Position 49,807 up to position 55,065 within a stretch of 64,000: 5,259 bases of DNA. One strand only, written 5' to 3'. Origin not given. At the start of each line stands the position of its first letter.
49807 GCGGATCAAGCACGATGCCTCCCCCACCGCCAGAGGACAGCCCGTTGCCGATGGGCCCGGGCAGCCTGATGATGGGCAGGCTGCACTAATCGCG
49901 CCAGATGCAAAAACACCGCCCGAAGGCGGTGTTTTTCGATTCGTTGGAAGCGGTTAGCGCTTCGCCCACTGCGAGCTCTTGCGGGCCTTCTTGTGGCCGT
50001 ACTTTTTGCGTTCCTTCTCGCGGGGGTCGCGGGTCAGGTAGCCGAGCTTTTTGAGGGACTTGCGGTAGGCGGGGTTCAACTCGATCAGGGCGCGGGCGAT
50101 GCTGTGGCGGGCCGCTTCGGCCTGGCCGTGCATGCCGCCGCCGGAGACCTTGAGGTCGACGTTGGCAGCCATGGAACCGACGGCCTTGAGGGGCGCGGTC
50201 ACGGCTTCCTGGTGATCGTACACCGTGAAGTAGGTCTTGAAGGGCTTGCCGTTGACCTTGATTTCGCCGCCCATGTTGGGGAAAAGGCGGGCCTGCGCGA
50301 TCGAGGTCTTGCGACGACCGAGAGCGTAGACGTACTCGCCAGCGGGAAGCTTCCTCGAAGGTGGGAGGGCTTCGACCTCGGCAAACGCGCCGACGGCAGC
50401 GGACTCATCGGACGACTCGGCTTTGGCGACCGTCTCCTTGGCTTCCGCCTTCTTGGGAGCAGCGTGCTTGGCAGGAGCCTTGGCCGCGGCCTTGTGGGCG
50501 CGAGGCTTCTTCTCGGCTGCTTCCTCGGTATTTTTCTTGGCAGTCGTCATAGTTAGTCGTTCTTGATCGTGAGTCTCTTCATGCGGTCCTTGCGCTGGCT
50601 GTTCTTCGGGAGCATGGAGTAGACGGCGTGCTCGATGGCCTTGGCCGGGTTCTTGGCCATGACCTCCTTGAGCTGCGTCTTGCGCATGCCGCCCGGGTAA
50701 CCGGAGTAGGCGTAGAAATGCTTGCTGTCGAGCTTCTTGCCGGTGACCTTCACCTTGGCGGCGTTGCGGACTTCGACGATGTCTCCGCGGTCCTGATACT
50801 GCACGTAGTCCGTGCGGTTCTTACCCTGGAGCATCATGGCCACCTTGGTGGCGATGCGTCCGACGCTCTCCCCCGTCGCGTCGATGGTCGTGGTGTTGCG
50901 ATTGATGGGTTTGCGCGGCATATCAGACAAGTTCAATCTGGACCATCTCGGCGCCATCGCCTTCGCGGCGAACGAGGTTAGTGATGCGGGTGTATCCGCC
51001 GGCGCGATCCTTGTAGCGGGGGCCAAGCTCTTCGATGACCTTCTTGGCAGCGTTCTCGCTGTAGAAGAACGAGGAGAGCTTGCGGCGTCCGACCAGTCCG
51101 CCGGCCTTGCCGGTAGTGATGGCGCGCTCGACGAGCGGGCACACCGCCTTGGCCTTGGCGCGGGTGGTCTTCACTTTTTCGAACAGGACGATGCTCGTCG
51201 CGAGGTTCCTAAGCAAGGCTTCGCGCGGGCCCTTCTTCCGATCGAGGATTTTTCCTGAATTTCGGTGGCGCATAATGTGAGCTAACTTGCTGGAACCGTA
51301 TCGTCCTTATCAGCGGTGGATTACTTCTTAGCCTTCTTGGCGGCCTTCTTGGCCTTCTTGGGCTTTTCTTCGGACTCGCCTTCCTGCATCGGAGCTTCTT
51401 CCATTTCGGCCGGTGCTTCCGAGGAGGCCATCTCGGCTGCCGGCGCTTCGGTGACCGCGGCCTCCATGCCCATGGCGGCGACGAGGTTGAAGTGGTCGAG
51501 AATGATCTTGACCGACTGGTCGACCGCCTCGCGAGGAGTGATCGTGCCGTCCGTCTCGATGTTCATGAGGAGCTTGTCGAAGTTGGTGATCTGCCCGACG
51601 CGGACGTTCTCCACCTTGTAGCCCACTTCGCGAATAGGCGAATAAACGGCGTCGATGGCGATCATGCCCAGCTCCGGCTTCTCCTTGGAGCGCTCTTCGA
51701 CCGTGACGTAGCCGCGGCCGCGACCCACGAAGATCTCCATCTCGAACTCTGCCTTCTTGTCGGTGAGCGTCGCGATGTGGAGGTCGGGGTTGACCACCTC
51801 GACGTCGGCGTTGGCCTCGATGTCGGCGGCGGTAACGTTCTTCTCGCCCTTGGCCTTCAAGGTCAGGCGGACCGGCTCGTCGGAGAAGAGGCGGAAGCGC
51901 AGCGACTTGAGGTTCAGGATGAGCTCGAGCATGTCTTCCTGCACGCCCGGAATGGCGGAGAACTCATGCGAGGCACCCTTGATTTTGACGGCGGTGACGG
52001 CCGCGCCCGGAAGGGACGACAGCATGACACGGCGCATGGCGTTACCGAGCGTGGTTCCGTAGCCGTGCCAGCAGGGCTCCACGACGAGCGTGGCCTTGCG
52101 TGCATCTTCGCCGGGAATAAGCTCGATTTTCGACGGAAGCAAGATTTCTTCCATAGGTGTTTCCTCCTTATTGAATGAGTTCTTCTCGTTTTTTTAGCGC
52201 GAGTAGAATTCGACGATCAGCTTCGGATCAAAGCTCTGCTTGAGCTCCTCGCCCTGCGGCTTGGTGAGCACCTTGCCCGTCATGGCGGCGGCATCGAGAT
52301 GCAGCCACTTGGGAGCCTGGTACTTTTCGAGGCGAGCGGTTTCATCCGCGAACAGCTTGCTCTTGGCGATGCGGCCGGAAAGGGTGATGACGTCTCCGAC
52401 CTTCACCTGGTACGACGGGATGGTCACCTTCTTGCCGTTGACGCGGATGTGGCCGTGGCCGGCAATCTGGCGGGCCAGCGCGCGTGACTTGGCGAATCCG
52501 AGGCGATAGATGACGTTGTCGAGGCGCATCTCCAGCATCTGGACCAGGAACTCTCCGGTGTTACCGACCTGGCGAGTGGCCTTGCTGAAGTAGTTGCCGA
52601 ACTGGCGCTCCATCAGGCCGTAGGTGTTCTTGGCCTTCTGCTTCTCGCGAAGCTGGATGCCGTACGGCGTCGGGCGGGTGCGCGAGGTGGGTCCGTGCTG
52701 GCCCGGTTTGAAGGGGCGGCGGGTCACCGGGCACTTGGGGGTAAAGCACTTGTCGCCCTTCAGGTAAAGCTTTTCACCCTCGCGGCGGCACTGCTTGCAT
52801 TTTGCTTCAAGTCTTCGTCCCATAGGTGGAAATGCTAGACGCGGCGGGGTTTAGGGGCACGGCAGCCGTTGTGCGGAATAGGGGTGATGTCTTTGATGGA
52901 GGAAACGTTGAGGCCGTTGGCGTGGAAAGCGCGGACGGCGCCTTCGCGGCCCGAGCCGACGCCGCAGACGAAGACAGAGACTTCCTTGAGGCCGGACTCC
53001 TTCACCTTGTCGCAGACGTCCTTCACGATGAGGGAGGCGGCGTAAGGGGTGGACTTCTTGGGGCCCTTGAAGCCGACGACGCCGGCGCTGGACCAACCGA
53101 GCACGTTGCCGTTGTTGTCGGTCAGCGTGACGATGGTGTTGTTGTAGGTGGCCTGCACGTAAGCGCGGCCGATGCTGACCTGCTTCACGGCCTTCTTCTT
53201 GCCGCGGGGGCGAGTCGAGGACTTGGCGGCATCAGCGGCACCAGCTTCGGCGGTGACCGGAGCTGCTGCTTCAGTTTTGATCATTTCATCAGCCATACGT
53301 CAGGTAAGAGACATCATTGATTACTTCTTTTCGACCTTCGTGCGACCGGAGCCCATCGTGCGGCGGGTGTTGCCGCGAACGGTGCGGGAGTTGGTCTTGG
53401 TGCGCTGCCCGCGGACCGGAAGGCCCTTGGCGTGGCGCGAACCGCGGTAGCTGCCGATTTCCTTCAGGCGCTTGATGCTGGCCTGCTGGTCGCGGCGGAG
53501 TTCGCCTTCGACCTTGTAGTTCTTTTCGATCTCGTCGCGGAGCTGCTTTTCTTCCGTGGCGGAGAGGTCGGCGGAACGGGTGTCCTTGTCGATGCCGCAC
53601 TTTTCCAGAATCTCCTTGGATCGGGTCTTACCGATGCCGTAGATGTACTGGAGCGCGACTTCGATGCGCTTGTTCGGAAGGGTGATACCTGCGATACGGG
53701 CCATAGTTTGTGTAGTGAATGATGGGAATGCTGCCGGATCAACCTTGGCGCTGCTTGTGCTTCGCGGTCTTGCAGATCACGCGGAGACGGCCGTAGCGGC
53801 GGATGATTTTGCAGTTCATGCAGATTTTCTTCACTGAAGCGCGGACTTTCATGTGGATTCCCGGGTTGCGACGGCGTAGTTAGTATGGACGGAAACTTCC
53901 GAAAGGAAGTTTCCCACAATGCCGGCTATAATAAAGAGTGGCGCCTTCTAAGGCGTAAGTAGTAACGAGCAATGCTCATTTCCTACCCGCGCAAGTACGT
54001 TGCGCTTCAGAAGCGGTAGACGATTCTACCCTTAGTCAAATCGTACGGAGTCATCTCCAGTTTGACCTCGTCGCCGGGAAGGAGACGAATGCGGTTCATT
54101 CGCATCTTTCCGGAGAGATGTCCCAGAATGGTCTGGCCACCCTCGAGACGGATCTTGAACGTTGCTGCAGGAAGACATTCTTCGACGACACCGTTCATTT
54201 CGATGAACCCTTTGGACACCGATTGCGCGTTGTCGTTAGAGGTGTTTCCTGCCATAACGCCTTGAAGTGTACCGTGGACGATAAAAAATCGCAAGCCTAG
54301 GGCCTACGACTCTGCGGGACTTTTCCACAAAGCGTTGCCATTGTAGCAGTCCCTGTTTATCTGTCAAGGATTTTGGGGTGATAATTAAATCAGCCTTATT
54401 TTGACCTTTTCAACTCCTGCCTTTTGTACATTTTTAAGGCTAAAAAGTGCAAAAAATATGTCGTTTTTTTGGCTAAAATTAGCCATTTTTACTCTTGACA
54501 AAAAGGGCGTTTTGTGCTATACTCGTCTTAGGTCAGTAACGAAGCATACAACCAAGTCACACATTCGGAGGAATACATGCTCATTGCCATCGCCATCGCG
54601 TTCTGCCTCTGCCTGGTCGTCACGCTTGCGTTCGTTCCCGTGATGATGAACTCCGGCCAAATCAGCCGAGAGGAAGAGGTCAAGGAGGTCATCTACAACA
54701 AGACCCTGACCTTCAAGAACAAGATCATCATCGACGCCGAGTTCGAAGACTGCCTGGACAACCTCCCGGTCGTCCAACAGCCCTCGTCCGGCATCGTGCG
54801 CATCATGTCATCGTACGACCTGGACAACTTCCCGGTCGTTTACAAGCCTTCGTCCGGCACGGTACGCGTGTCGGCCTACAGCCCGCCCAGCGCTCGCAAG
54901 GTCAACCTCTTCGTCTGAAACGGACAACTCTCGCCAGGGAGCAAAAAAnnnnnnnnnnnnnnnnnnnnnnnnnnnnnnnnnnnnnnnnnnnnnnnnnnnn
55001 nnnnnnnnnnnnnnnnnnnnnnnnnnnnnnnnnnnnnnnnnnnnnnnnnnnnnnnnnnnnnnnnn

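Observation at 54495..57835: Strong consensus promoter followed by a small repeat protein and three tandem paralogous two-TM proteins, each with its own terminator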

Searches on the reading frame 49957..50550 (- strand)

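Call 50: search_protein_families(library=pfam, proteins=[window:49957-50550:-], max_evalue=0.001)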
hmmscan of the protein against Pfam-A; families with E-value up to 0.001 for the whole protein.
window:49957-50550:- (198 aa): 1 family
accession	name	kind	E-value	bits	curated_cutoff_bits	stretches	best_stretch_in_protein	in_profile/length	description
PF00380.25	Ribosomal_S9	-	1.6e-40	138.8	22.5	1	78-198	1-121/121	Ribosomal protein S9/S16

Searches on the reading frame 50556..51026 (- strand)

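Call 50: search_protein_families(library=pfam, proteins=[window:50556-51026:-], max_evalue=0.001)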
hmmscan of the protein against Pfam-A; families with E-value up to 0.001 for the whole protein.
window:50556-51026:- (157 aa): 1 family
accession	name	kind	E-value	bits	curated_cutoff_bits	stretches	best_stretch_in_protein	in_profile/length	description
PF00572.24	Ribosomal_L13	-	8.9e-35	119.8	23.8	1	44-154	2-112/119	Ribosomal protein L13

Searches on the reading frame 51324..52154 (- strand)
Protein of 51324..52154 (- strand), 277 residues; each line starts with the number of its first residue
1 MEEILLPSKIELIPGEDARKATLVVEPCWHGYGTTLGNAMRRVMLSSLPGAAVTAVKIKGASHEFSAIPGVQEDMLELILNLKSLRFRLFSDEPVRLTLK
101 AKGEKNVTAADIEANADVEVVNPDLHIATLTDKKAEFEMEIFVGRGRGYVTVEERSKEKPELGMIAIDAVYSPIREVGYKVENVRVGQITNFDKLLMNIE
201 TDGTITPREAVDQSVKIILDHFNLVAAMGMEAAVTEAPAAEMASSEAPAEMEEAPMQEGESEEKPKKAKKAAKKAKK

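Call 50: search_protein_families(library=pfam, proteins=[window:51324-52154:-], max_evalue=0.001)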
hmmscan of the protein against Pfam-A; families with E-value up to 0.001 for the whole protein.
window:51324-52154:- (277 aa): 2 families
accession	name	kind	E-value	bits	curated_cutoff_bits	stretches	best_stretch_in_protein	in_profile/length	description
PF01000.31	RNA_pol_A_bac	-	3.1e-34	118.2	33.9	1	56-172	1-119/119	RNA polymerase Rpb3/RpoA insert domain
PF01193.29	RNA_pol_L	-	6.5e-23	80.7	24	1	26-222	1-74/74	RNA polymerase Rpb3/Rpb11 dimerisation domain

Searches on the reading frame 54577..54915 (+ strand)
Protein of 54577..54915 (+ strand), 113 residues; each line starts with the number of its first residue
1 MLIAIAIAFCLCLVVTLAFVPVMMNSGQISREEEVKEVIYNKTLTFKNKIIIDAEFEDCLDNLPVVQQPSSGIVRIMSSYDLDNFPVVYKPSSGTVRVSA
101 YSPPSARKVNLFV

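Call 7: search_protein_families(library=pfam, proteins=[window:54577-54915:+], max_evalue=1)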
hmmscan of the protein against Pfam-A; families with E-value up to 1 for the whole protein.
window:54577-54915:+ (113 aa): 0 families

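Call 17: search_protein_families(library=ncbifam, proteins=[window:54577-54915:+], max_evalue=1)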
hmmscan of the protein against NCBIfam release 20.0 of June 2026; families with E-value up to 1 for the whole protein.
window:54577-54915:+ (113 aa): 0 families

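Call 18: search_protein_families(library=padloc, proteins=[window:54577-54915:+], max_evalue=1)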
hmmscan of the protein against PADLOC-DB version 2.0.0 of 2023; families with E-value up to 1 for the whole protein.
window:54577-54915:+ (113 aa): 0 families

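Call 19: search_protein_families(library=phrogs, proteins=[window:54577-54915:+], max_evalue=1)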
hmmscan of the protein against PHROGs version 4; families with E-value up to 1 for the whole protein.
window:54577-54915:+ (113 aa): 0 families

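Call 86: list_cluster_members(proteins=[window:54577-54915:+, window:54949-55131:+, window:55281-56009:+, window:56176-56898:+, window:57026-57784:+])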
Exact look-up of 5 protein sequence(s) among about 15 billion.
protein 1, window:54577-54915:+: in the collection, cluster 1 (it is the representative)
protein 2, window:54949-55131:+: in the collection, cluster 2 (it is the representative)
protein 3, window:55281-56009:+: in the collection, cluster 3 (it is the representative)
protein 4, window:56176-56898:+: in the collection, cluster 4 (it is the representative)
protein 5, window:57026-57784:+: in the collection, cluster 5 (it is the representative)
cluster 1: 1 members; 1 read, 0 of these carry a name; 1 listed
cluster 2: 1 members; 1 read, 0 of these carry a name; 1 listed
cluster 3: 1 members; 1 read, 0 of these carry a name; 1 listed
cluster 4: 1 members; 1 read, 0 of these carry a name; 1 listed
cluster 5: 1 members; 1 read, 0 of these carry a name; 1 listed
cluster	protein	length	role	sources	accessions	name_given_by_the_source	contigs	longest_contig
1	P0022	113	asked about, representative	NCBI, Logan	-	-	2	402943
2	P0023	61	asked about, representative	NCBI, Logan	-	-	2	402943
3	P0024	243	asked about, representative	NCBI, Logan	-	-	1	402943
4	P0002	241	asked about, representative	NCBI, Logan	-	-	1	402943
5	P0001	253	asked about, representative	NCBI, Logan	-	-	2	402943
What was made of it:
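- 54577..54918 (+): s1: 113-aa ORFan with an N-terminal hydrophobic anchor and a 22-aa internal repeat. It is a singleton cluster (call 86).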
